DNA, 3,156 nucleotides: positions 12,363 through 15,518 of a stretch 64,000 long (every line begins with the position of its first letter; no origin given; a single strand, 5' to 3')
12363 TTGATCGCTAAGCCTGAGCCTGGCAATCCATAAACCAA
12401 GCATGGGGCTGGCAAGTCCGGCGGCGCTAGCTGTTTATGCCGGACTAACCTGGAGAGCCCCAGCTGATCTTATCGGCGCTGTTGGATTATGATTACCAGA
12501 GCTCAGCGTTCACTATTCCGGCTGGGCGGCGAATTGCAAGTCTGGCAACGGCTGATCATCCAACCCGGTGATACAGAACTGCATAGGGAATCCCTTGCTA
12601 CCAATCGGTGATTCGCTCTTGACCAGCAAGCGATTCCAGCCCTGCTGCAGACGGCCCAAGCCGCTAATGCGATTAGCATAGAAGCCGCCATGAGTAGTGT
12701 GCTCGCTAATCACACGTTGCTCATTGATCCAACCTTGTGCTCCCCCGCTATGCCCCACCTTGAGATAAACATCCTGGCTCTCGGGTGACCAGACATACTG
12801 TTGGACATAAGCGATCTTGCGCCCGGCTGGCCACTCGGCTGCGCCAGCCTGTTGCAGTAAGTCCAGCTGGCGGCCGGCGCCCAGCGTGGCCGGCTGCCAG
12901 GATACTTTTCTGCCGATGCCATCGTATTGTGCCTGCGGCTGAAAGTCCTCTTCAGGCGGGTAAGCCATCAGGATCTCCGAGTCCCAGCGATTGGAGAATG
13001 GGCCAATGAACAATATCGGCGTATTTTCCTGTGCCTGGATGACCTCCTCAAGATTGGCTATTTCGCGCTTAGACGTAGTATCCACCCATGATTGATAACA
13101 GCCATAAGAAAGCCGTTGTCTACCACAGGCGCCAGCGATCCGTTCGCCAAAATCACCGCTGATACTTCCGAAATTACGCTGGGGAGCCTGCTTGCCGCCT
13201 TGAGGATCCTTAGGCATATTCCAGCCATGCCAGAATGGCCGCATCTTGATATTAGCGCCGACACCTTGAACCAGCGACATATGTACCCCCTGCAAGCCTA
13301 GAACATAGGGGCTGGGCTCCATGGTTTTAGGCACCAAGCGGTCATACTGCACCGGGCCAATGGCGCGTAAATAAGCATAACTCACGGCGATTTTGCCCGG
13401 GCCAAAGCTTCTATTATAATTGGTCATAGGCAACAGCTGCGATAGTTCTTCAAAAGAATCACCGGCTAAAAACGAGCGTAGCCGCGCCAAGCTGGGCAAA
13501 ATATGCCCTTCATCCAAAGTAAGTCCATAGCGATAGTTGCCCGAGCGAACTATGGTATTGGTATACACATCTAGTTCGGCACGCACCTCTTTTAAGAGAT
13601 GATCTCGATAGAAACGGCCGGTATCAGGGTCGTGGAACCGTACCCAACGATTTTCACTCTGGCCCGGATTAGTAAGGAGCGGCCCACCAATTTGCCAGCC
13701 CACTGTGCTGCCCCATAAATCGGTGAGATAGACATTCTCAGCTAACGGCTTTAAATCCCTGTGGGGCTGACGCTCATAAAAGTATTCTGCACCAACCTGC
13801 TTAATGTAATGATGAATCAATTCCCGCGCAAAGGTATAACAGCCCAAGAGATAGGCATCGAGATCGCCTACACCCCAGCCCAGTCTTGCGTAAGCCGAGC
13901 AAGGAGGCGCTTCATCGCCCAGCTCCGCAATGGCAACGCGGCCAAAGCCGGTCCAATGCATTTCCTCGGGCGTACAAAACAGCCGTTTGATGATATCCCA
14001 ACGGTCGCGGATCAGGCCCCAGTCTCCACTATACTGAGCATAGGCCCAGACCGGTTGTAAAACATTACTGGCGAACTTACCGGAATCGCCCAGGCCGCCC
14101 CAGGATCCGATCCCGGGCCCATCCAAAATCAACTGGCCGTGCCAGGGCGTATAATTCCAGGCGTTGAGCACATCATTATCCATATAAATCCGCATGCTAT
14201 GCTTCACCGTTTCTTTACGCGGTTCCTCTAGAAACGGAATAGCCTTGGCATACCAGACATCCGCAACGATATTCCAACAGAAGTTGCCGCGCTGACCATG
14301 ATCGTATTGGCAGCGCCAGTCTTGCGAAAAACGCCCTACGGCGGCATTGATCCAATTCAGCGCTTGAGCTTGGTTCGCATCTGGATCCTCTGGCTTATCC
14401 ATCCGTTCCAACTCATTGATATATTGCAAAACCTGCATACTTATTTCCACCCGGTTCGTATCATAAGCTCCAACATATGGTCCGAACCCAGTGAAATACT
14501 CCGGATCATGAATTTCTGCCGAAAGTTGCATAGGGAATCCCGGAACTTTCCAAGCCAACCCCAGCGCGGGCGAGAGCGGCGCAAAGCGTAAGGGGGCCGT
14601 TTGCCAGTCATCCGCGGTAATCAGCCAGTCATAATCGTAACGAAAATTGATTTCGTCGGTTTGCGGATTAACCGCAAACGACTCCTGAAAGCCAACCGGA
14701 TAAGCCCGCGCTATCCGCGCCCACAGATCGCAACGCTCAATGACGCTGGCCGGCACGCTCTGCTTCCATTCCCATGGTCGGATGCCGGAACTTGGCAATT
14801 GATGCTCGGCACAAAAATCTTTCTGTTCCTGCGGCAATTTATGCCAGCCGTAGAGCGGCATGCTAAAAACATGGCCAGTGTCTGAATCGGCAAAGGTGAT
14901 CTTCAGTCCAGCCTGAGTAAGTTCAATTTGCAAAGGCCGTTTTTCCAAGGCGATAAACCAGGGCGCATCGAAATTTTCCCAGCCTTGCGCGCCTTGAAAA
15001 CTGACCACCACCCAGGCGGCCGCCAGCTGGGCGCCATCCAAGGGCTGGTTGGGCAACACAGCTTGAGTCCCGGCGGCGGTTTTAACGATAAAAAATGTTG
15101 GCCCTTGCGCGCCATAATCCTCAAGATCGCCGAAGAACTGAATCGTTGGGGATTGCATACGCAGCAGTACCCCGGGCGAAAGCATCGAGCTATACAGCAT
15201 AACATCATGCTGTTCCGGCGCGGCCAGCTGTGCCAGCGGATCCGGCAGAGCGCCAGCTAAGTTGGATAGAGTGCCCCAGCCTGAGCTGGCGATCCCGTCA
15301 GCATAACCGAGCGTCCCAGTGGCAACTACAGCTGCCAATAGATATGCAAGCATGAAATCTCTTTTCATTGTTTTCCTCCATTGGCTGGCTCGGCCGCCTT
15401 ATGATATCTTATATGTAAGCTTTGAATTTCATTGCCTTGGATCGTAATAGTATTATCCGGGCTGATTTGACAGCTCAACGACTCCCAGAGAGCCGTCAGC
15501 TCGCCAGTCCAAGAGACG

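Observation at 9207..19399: Cluster of three paralogous large secreted proteins; candidate undescribed glycan-processing system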

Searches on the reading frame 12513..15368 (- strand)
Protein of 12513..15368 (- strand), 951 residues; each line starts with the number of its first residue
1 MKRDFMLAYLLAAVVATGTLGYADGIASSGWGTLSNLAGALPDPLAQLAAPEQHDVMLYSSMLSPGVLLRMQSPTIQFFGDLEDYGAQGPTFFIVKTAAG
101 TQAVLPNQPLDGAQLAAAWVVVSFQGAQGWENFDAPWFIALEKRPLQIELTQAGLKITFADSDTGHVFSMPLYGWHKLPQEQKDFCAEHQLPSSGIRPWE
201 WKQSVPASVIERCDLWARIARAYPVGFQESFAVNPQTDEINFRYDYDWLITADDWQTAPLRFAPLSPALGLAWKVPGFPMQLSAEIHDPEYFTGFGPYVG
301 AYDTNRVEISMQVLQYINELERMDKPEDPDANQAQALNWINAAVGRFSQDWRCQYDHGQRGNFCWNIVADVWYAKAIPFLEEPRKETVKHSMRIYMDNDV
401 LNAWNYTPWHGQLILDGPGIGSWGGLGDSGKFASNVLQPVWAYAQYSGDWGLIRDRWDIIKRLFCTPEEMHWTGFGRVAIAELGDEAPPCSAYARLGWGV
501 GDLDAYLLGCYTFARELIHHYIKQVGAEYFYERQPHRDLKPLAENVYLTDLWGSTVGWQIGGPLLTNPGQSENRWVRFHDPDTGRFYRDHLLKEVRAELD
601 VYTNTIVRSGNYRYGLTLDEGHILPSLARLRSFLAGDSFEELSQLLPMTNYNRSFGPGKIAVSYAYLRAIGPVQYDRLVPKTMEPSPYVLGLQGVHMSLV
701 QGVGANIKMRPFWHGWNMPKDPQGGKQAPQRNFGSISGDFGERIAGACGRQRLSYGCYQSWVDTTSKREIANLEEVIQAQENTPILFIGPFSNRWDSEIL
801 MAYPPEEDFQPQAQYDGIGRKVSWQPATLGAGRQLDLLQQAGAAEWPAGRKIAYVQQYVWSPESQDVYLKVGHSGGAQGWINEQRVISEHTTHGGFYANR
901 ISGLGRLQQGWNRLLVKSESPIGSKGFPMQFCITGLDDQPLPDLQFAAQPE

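Call 3: search_protein_families(library=pfam, proteins=[window:12513-15368:-], max_evalue=0.1)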
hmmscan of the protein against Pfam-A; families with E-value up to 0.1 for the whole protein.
window:12513-15368:- (951 aa): 0 families

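Call 8: search_solved_structures(query=window:12513-15368:-, max_evalue=1)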
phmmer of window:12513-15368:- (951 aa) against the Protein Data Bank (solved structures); distinct sequences matched with E-value up to 1: 0.

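Call 10: search_protein_families(library=ncbifam, proteins=[window:12513-15368:-], max_evalue=0.1)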
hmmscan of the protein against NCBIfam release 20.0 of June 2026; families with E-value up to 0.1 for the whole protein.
window:12513-15368:- (951 aa): 0 families

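Call 11: find_homologous_proteins(query=window:12513-15368:-)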
Query window:12513-15368:- (951 aa): 33 proteins with E <= 0.001 among 8000 candidates.
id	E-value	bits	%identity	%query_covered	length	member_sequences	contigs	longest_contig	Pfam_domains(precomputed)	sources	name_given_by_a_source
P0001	0.0e+0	2272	100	100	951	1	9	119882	-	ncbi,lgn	-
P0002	0.0e+0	1188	56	96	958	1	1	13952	-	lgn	-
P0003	0.0e+0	1183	54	100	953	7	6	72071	-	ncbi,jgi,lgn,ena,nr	ncbi:MAG TPA: hypothetical protein PLE19_14470 [Planctomycetota bacterium]|nr:hypothetical protein [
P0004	0.0e+0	1171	54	99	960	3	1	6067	-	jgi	jgi:hypothetical protein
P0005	0.0e+0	1119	53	100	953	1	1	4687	-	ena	-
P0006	0.0e+0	1094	52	100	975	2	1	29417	-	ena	-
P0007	0.0e+0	1090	51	97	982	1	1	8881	-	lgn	-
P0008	0.0e+0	1083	51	97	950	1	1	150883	-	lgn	-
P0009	0.0e+0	1080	51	97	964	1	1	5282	-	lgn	-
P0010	0.0e+0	1078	52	97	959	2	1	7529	-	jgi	-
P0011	0.0e+0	1059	50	97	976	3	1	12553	-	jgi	jgi:hypothetical protein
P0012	3.0e-292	990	49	96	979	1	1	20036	-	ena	-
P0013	4.9e-292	989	47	99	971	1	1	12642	-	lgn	-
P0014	4.4e-290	983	46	100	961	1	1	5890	-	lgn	-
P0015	6.9e-286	969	46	99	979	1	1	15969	-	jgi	jgi:hypothetical protein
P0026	2.0e-150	521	39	69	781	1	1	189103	-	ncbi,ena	-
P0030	5.0e-135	470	39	67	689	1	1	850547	-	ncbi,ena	-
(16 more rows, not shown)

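Call 15: search_solved_structures(query=A1, max_evalue=10)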
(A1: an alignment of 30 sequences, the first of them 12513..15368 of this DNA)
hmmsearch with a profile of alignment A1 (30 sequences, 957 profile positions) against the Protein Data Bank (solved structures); distinct sequences matched with E-value up to 10: 0.
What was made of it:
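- On GH81: The family profile against PDB sequences finds nothing at E <= 10 (call 15).
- The PDB profile search finds nothing (call 15).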

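Call 19: find_encoding_contigs(protein=window:12513-15368:-, flank=10000, max_places=4)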
Protein window:12513-15368:- (951 aa): 10 contigs read that carry it; 4 places shown.
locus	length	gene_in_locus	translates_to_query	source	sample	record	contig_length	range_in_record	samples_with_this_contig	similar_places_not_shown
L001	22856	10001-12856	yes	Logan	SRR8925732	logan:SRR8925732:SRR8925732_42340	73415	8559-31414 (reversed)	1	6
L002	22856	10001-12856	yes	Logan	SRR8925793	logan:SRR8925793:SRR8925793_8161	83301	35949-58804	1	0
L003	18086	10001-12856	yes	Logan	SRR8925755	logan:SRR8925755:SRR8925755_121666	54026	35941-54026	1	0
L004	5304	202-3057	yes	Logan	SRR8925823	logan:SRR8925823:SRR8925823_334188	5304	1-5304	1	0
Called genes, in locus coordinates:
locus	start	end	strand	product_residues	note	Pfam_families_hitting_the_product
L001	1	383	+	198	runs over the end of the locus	PF01330:RuvA_N, PF14520:HHH_5, PF07499:RuvA_C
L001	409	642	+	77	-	-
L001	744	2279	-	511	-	PF05362:Lon_C (weak), PF13541:ChlI, PF05496:RuvB_N (faint), PF00493:MCM (faint), PF01078:Mg_chelatase, PF07728:AAA_5, PF13335:Mg_chelatase_C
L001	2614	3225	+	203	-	-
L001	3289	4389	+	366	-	PF14520:HHH_5, PF02481:DNA_processg_A, PF17782:WHD_DprA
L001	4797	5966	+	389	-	PF20583:DUF6786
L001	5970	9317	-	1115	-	PF02837:Glyco_hydro_2_N, PF00150:Cellulase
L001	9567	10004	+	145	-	-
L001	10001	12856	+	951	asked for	-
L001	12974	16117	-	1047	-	PF02837:Glyco_hydro_2_N (weak)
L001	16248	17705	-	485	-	PF01554:MatE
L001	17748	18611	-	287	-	PF00781:DAGK_cat (weak), PF01513:NAD_kinase, PF20143:NAD_kinase_C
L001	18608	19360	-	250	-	PF01479:S4, PF01728:FtsJ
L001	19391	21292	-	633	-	PF13292:DXP_synthase_N, PF00456:Transketolase_N (faint), PF02775:TPP_enzyme_C (weak), PF02779:Transket_pyr, PF02780:Transketolase_C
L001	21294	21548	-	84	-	PF02609:Exonuc_VII_S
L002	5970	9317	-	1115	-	PF02837:Glyco_hydro_2_N, PF00150:Cellulase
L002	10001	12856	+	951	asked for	-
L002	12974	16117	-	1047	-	PF02837:Glyco_hydro_2_N (weak)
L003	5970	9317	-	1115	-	PF02837:Glyco_hydro_2_N, PF00150:Cellulase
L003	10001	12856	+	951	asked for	-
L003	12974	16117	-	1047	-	PF02837:Glyco_hydro_2_N (weak)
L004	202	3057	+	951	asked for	-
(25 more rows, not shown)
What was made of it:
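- Checked: Those are the starts implied by the product lengths that public gene calls give for the same genome (1047 and 1115 aa, call 19).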

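Call 21: find_encoding_contigs(protein=P0003, flank=10000, max_places=2)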
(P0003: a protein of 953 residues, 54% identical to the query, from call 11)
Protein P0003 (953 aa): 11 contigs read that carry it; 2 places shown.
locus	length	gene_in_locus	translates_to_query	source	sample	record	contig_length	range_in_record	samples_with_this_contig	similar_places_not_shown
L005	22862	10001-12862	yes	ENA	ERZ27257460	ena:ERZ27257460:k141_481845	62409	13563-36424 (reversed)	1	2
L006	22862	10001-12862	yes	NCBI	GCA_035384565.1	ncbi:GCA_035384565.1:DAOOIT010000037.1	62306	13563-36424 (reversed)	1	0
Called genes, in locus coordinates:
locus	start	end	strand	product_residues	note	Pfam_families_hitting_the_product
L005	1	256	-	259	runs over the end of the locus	PF00149:Metallophos, PF13277:YmdB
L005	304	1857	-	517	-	PF12072:RNase_Y_N, PF00013:KH_1 (weak), PF22891:KH_PNO1_2nd (weak), PF01966:HD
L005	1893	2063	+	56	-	-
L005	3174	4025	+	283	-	PF01261:AP_endonuc_2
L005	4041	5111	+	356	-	PF00248:Aldo_ket_red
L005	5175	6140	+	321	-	PF06439:3keto-disac_hyd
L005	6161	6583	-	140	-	PF00190:Cupin_1, PF02311:AraC_binding (faint), PF07883:Cupin_2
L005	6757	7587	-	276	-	PF09370:PEP_hydrolase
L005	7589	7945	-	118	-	-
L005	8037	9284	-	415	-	PF06792:UPF0261, PF23189:UPF0261_C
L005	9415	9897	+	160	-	-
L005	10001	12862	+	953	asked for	-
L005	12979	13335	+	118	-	-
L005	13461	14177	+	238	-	-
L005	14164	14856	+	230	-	PF06267:DUF1028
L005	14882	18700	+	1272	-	-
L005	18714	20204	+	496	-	PF00884:Sulfatase, PF01663:Phosphodiest (weak), PF16347:SGSH_C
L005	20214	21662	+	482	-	PF00884:Sulfatase, PF01663:Phosphodiest (weak), PF16347:SGSH_C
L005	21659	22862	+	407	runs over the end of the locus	PF01494:FAD_binding_3, PF01134:GIDA (faint), PF01266:DAO (weak), PF05834:Lycopene_cycl (faint), PF07992:Pyr_redox_2, PF13450:NAD_binding_8 (weak)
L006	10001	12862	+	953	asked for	-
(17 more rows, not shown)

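Call 24: find_encoding_contigs(protein=P0030, flank=10000, max_places=1)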
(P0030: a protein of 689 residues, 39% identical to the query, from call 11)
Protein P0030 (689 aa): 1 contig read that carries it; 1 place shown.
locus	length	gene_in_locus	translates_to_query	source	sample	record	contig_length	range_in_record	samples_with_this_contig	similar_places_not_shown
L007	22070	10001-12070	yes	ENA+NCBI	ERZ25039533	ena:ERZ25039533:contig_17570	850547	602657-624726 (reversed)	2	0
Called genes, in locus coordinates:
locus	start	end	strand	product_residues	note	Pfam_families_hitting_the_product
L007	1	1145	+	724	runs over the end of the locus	PF13676:TIR_2, PF20703:nSTAND1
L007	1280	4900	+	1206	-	PF07635:PSCyt1, PF07583:PSCyt2, PF22633:F5_F8_type_C_2 (weak), PF07587:PSD1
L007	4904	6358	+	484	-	PF07394:DUF1501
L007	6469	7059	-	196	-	-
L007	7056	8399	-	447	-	-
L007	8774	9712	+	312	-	PF00155:Aminotran_1_2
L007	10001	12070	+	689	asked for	-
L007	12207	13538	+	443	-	PF01408:GFO_IDH_MocA, PF19051:GFO_IDH_MocA_C2, PF22725:GFO_IDH_MocA_C3 (faint)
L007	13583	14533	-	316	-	PF00484:Pro_CA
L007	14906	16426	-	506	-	PF00004:AAA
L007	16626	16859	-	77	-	-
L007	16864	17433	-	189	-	PF04542:Sigma70_r2, PF08281:Sigma70_r4_2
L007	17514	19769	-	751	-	PF03190:Thioredox_DsbH, PF13899:Thioredoxin_7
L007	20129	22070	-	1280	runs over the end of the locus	PF17963:Big_9 (faint), PF04151:PPC (weak), PF21868:GbpA_D3 (faint), PF04151:PPC (weak), PF18957:RibLong (faint), PF04151:PPC (weak), PF24908:Ig_SIBA-E_2nd (faint), PF05345:He_PIG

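Call 25: predict_structure(alignment_id=A1)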
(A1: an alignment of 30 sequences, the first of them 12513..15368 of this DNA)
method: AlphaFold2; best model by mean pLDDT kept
length: 951 residues; sequences in the alignment: 30
mean_pLDDT: 91.0   pTM: 0.91
mean pLDDT of the five models: 91.0, 90.1, 88.4, 88.1, 86.3
residues with pLDDT >= 90: 726; 70-90: 172; 50-70: 35; < 50: 18
segments of 3 or more residues with pLDDT < 50: 1-4, 18-28, 607-609
pLDDT, mean of each block of 10 residues (from residue 1): 56 55 47 90 77 88 96 97 95 97 97 98 95 96 98 96 97 95 93 92 96 98 96 98 97 98 97 94 97 96 98 98 93 96 92 77 84 96 96 95 92 89 84 96 98 98 94 90 94 98 97 97 95 88 88 86 72 89 97 94 66 84 90 96 94 94 96 94 95 82 93 91 76 96 93 92 94 92 93 89 80 87 94 92 76 95 97 94 93 90 96 95 83 96 94 80
secondary structure, 60 per line:
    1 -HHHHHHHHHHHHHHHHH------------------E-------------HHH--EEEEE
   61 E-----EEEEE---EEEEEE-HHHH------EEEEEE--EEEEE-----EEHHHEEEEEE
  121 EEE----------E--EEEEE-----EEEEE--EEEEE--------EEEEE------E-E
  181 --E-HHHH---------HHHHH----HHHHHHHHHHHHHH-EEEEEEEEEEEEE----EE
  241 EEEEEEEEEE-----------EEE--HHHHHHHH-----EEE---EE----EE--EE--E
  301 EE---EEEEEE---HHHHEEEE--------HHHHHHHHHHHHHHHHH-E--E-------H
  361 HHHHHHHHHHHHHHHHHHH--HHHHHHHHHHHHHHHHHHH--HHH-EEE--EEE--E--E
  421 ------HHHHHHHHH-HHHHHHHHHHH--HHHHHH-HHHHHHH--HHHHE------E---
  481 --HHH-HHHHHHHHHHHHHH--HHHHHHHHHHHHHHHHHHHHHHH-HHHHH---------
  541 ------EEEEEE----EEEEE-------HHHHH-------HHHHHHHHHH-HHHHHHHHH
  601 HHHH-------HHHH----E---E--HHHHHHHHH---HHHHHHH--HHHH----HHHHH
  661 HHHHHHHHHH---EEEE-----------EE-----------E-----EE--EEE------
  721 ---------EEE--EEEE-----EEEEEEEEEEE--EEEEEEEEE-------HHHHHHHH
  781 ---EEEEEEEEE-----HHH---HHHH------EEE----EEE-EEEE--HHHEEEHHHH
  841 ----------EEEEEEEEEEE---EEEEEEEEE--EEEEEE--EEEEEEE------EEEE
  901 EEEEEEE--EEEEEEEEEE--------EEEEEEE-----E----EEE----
elements in order (helices of 4 or more, strands of 3 or more residues): H2-18 E56-61 E67-71 E75-80 H82-85 E92-97 E100-104 E115-123 E137-141 E147-151 E154-158 E167-171 H185-188 H198-202 H207-220 E222-234 E239-250 E262-264 H267-274 E280-282 E300-302 E306-311 H315-318 E319-322 H331-347 H360-379 H382-400 E407-409 E412-414 H427-435 H437-447 H450-455 H457-463 H466-469 H487-500 H503-525 H527-531 E547-552 E557-561 H569-573 H581-590 H592-604 H612-615 H627-635 H639-645 H648-651 H656-670 E674-677 E712-714 E730-732 E735-738 E744-754 E757-765 H773-780 E784-792 H804-807 E814-816 E821-823 E825-828 E834-836 H837-840 E851-861 E865-873 E876-881 E884-890 E897-907 E910-919 E928-934 E945-947
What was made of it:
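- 12513..15368 (-): Gene B (951 aa). B-type member of the GH81-like family, with a signal peptide at residues 1-22. AF2 model with pLDDT 91 and pTM 0.91, call 25.
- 13359..14378 (-): B: (alpha/alpha)6-type helical barrel (residues 331-670). Candidate acid is D428 (14085-14087). Candidate base motif is E482-L-G-D485-E486 (13911-13925). Model, call 25.
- On GH81: AF2 model with pLDDT 91 (call 25).
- The AF2 model of B has pLDDT 91 and pTM 0.91 (call 25).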

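Call 30: fold_search(model_id=the predicted structure, library=pdb)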
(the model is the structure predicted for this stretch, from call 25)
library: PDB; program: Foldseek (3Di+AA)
matches with E <= 10: 1181; with E <= 0.001: 9
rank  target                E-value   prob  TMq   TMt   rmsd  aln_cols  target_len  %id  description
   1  5t4a_A                5.9e-10  1.00  0.37  0.45  13.3       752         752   10  Crystal structure of BhGH81 in complex with laminaro-hexaose (released 2017-06-28)
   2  5upi_A                1.9e-09  1.00  0.36  0.43  12.6       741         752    9  Crystal structure of BhGH81 mutant in complex with laminaro-biose (released 2017-06-28)
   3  5t4c_A                2.3e-09  1.00  0.35  0.43  12.8       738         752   10  Crystal structure of BhGH81 mutant in complex with laminaro-hexaose (released 2017-06-28)
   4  5upm_A                3.6e-09  1.00  0.36  0.44  11.2       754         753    9  Crystal structure of BhGH81 mutant in complex with laminaro-triose (released 2017-06-28)
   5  5t49                  6.3e-09  1.00  0.37  0.46   8.6       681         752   12  Crystal structure of SeMet derivative BhGH81 (released 2017-06-28)
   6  4k3a_B                1.7e-08  1.00  0.34  0.44   9.6       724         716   10  The structure of a glycoside hydrolase family 81 endo-[beta]-1,3-glucanase (released 2013-10-02)
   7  4k35_A                2.7e-08  1.00  0.39  0.50   6.8       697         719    9  The structure of a glycoside hydrolase family 81 endo-[beta]-1,3-glucanase (released 2013-10-02)
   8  4k35_B                4.2e-08  1.00  0.36  0.45   9.0       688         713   11  The structure of a glycoside hydrolase family 81 endo-[beta]-1,3-glucanase (released 2013-10-02)
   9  6fop                  4.8e-08  1.00  0.37  0.48  14.1       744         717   10  Glycoside hydrolase family 81 from Clostridium thermocellum (CtLam81A), Mutant E515A (released 2019-03-13)
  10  3ac0_C                1.3e-03  1.00  0.11  0.12   6.0       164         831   11  Crystal structure of Beta-glucosidase from Kluyveromyces marxianus in complex with glucose (released 2010-08-11)
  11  3ac0_B                2.7e-03  1.00  0.10  0.12   5.4       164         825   10  Crystal structure of Beta-glucosidase from Kluyveromyces marxianus in complex with glucose (released 2010-08-11)
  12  5a3l_A                3.1e-03  1.00  0.11  0.38   8.2       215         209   12  Structure of Cea1A in complex with N-Acetylglucosamine (released 2016-06-29)
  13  3abz_C                3.2e-03  1.00  0.11  0.12   5.2       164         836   12  Crystal structure of Se-Met labeled Beta-glucosidase from Kluyveromyces marxianus (released 2010-08-11)
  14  3abz_A                4.1e-03  1.00  0.11  0.12   5.8       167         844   11  Crystal structure of Se-Met labeled Beta-glucosidase from Kluyveromyces marxianus (released 2010-08-11)
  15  4ok2_B                7.6e-03  0.54  0.17  0.21  25.0       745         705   10  Crystal Structure of Alg17c Mutant Y258A (released 2014-01-29)
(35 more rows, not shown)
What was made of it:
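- On GH81: Top nine Foldseek hits are GH81 with E 6e-10 to 5e-8 (call 30).
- The top nine Foldseek PDB hits are all GH81 (E 6e-10 to 5e-8, about 700 aligned columns; call 30).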

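Call 32: search_protein_families(library=pfam, alignment_id=A1, max_evalue=10)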
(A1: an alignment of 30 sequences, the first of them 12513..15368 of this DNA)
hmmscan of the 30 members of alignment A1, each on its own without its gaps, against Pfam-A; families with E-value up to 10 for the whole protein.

A. member 1, window:12513-15368:- (951 aa): 0 families

B. families by the number of members that match (of 30 scanned): 11 families
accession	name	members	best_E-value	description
PF07691.17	PA14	3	0.044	PA14 domain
PF02837.24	Glyco_hydro_2_N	1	1.7e-08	Glycosyl hydrolases family 2, sugar binding domain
PF13364.12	BetaGal_ABD2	1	5.8e-05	Beta-galactosidase second all-beta domain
PF12733.13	Cadherin-like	1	0.0045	Cadherin-like beta sandwich domain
PF22666.2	Glyco_hydro_2_N2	1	0.022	Glycosyl hydrolase 2 galactose-binding domain-like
PF20101.4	DUF6491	1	0.1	Family of unknown function (DUF6491)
PF23762.1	SHCBP_N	1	0.16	SHCBP N-terminal domain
PF19807.5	DUF6290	1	0.16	Family of unknown function (DUF6290)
PF07721.20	TPR_4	1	0.2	Tetratricopeptide repeat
PF05275.17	CopB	1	0.24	Copper resistance protein B precursor (CopB)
PF17918.6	TetR_C_15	1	2.6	Tetracyclin repressor-like, C-terminal domain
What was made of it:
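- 12528..13349 (-): B: C-terminal beta-sandwich domains (residues 674-947), PA14 / GH2_N-like. Weak Pfam PA14 hit (E 0.044) in 3 members, call 32.
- On GH81: No hit for any of the 30 members scanned at E <= 10 (call 32).
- Closest known: Glycoside hydrolase family 81. Different: No hit to the Pfam GH81 models (call 32).
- The GH81 Pfam models give no hit even at E <= 10 (call 32). Neither Pfam GH81 model hits any of the 30 members scanned, even at E <= 10 (call 32).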

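Call 44: find_encoding_contigs(protein=P0008, flank=10000, max_places=1)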
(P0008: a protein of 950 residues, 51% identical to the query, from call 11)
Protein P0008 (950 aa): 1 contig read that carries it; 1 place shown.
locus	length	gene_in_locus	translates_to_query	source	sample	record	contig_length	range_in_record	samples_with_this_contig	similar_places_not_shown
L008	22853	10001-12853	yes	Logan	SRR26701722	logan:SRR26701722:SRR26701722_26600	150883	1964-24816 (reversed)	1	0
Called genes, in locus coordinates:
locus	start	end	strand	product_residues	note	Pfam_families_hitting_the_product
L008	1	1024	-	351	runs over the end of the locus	PF01208:URO-D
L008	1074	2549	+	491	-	PF02614:UxaC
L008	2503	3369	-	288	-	PF01790:LGT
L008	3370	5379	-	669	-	PF00069:Pkinase, PF07714:PK_Tyr_Ser-Thr (weak), PF09976:TPR_21 (faint), PF13525:YfiO (faint)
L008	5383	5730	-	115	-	PF02261:Asp_decarbox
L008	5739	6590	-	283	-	PF02569:Pantoate_ligase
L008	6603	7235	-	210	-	PF00004:AAA (faint), PF01712:dNK, PF02224:Cytidylate_kin (faint), PF13191:AAA_16 (weak), PF13238:AAA_18, PF13401:AAA_22 (faint), PF13521:AAA_28 (faint), PF02223:Thymidylate_kin, +1 more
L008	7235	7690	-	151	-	PF01288:HPPK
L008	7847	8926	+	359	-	PF18152:DAHP_snth_FXD, PF00793:DAHP_synth_1, PF03102:NeuB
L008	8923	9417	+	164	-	PF01928:CYTH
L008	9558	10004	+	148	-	-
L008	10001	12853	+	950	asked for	-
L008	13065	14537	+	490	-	PF03781:FGE-sulfatase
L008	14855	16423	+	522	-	PF00359:PTS_EIIA_2, PF01210:NAD_Gly3P_dh_N, PF03446:NAD_binding_2, PF02558:ApbA, PF02317:Octopine_DH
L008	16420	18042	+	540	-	PF02310:B12-binding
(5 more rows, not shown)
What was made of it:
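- Sulfatase or FGE genes lie near two homologues (calls 21, 44).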
